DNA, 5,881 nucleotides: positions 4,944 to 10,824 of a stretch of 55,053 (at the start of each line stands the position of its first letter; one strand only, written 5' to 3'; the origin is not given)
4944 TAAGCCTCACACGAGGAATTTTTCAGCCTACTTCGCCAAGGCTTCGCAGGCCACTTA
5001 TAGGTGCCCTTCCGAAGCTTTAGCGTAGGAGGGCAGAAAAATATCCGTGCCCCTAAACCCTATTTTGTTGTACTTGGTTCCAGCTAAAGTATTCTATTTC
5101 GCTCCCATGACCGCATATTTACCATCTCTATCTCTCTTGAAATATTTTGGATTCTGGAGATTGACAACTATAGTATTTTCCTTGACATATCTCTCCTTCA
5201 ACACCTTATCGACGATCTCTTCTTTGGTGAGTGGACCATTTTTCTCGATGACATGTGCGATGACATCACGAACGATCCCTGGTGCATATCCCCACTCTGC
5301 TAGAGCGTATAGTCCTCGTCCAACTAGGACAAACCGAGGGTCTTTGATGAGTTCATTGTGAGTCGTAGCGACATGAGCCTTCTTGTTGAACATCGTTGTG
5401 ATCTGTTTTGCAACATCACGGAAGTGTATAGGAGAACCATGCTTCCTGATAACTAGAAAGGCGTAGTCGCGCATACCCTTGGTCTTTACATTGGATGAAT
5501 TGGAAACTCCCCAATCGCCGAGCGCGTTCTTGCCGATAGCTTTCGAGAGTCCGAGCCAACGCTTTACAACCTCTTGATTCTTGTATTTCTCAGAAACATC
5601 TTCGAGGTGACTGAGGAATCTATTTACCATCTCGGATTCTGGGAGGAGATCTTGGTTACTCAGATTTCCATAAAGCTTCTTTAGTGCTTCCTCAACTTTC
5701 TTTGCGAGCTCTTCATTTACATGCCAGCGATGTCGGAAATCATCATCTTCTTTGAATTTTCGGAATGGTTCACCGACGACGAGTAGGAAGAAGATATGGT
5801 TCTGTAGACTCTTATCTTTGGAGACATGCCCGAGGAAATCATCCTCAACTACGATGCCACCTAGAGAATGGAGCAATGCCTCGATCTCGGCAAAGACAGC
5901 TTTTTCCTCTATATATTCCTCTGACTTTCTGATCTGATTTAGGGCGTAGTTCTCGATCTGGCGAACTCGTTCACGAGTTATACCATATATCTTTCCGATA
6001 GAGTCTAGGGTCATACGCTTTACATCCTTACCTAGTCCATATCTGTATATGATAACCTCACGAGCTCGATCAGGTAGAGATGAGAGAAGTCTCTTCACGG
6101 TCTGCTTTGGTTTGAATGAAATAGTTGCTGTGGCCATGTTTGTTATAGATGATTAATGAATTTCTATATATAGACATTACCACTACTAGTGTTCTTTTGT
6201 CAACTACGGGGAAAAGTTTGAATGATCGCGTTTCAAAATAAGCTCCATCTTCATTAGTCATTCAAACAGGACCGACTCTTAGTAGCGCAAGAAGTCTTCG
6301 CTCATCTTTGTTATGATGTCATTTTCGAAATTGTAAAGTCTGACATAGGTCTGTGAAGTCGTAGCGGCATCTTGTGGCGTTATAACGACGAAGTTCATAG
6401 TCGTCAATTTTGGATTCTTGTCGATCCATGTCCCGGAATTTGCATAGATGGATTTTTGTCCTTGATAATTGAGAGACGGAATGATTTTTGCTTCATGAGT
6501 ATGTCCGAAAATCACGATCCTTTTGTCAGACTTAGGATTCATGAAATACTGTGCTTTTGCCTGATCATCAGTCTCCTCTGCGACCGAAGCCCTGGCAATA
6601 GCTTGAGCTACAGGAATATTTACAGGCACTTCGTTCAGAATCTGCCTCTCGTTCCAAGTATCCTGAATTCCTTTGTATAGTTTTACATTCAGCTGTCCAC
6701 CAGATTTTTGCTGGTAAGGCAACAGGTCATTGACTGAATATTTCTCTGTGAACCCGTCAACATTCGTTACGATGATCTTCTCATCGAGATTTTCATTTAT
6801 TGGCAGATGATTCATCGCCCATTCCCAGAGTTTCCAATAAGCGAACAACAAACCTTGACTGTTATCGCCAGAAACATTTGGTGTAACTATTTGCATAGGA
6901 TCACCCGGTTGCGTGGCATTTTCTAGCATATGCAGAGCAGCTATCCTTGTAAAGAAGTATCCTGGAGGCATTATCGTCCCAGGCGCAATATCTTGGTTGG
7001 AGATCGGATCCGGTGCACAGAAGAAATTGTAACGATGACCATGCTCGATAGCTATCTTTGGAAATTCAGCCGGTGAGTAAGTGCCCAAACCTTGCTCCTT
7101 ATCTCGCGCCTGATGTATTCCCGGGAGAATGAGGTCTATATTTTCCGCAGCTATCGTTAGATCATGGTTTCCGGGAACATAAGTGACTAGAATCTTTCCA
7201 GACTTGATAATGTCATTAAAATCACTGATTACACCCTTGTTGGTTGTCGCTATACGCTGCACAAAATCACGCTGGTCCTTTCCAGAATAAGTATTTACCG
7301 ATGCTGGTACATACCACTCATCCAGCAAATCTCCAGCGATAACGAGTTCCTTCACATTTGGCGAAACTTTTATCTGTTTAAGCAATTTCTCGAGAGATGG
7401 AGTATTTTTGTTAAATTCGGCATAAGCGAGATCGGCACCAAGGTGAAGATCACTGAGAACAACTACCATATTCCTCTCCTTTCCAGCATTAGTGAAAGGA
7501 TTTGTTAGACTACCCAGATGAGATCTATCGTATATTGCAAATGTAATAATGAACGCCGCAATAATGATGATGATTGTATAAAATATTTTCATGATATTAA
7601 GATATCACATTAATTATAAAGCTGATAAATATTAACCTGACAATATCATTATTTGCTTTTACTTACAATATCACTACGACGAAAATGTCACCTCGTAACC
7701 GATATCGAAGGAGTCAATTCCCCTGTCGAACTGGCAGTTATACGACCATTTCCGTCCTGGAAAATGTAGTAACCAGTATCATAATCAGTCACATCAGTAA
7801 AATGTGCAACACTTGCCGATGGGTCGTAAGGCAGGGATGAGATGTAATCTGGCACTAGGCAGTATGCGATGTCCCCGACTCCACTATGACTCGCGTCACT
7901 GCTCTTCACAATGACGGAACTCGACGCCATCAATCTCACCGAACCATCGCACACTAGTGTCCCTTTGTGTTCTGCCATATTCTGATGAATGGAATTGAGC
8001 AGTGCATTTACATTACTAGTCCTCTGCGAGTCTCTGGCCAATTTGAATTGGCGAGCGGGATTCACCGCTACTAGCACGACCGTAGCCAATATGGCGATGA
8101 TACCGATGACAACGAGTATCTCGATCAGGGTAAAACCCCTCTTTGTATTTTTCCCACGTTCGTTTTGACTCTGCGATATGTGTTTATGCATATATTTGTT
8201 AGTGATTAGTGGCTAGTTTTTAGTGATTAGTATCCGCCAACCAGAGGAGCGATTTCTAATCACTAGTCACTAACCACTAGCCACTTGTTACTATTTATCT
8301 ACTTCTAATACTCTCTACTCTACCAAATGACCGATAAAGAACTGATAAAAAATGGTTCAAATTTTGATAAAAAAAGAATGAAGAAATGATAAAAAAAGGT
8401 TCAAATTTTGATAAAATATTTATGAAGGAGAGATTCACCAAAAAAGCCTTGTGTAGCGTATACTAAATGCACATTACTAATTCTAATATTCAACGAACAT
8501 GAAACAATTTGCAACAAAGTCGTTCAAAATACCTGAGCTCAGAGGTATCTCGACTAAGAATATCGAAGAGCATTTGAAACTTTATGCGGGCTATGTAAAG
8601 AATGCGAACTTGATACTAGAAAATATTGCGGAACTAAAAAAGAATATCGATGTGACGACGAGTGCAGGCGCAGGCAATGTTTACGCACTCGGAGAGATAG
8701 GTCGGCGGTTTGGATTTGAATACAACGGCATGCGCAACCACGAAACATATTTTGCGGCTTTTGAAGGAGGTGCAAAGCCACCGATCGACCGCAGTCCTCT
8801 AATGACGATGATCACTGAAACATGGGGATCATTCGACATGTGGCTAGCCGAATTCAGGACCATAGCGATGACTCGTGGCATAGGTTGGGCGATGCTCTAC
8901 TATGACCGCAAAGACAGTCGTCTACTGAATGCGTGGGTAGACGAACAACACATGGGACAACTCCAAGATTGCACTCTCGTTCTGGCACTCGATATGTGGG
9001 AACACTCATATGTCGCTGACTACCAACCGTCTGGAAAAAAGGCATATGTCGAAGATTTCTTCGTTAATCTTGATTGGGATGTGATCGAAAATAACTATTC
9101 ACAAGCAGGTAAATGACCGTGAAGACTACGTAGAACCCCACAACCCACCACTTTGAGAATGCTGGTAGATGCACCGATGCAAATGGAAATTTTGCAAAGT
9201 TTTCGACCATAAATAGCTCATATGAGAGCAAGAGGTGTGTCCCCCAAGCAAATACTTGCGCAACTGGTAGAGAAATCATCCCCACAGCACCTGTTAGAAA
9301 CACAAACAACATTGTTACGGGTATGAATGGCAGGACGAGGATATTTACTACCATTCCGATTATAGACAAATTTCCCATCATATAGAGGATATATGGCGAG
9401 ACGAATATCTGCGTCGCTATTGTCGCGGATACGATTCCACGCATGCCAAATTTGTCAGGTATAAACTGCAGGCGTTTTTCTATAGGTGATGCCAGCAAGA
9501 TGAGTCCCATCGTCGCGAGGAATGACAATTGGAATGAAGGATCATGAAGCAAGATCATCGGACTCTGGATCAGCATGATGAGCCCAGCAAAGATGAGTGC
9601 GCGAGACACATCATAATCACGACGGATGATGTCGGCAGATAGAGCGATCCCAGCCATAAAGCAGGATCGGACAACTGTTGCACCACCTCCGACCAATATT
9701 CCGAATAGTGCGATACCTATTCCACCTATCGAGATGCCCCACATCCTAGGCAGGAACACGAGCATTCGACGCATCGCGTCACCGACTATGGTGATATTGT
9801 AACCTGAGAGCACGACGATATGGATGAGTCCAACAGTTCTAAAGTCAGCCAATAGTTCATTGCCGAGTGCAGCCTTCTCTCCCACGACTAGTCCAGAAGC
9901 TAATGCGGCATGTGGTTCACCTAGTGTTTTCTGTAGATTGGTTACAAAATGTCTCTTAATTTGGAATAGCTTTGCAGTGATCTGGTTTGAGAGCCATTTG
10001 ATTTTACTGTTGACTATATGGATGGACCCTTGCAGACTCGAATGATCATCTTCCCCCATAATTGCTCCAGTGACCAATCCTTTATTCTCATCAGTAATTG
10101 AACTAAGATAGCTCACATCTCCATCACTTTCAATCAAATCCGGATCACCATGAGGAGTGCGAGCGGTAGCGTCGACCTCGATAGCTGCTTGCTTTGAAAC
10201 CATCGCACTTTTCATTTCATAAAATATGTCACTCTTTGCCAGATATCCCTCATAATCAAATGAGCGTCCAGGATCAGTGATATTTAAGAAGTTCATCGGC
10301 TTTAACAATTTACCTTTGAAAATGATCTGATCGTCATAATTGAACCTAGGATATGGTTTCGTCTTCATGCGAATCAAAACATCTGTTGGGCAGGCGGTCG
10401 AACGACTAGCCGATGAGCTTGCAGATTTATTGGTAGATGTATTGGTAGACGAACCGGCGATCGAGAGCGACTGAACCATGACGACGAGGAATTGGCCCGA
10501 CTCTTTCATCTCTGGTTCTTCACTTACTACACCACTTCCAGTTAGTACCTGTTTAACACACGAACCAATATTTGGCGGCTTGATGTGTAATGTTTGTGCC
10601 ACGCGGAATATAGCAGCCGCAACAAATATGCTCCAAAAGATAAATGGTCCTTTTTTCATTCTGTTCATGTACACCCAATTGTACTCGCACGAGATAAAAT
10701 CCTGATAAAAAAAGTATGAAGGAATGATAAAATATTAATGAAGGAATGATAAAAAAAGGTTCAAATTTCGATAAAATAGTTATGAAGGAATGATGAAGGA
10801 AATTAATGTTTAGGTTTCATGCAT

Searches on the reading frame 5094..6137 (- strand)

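Call 68: search_protein_families(library=pfam, proteins=[window:5094-6137:-], max_evalue=0.001)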
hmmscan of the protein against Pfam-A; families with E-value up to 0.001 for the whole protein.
window:5094-6137:- (347 aa): 3 families
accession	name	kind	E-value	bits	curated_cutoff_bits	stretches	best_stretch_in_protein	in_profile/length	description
PF04545.22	Sigma70_r4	-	1.2e-16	60.3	24.1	1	17-71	1-50/50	Sigma-70, region 4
PF05066.19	HARE-HTH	-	3.8e-07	30.9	25.9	1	222-282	3-71/71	HB1, ASXL, restriction endonuclease HTH domain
PF11784.13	DUF3320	-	0.00038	20.8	25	0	287-314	10-37/50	Protein of unknown function (DUF3320)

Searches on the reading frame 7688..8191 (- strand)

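Call 63: search_protein_families(library=pfam, proteins=[window:7688-8191:-], max_evalue=0.001)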
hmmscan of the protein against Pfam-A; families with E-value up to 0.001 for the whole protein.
window:7688-8191:- (167 aa): 1 family
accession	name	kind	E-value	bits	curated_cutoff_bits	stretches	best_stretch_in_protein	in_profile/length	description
PF07963.17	N_methyl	-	1.6e-08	34.2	21.2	1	15-40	2-27/27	Prokaryotic N-terminal methylation motif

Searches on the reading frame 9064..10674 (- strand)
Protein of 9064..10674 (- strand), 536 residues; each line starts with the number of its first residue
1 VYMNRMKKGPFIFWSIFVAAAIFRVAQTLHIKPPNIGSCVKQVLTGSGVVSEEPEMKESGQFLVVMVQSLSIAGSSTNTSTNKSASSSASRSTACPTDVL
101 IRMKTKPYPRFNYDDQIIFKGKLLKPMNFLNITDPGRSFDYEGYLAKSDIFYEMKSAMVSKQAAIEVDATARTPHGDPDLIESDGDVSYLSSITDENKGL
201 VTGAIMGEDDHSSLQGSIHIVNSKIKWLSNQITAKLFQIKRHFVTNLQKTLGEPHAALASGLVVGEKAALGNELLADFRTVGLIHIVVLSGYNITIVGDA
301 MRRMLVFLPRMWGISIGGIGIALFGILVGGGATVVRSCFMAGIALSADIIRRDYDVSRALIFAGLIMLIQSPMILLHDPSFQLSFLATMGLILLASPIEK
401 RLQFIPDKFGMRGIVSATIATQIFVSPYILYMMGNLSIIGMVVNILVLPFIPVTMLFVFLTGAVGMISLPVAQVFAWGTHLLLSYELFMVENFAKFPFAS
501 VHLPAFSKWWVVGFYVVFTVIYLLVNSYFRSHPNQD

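Call 19: search_protein_families(library=pfam, proteins=[window:9064-10674:-])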
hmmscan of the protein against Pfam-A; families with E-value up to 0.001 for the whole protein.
window:9064-10674:- (536 aa): 2 families
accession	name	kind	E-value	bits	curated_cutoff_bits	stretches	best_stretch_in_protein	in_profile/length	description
PF03772.21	Competence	-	5.1e-47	160.9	23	1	262-524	1-266/270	Competence protein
PF13567.11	DUF4131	-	1.6e-09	38.1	31.6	1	11-157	33-160/165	Domain of unknown function (DUF4131)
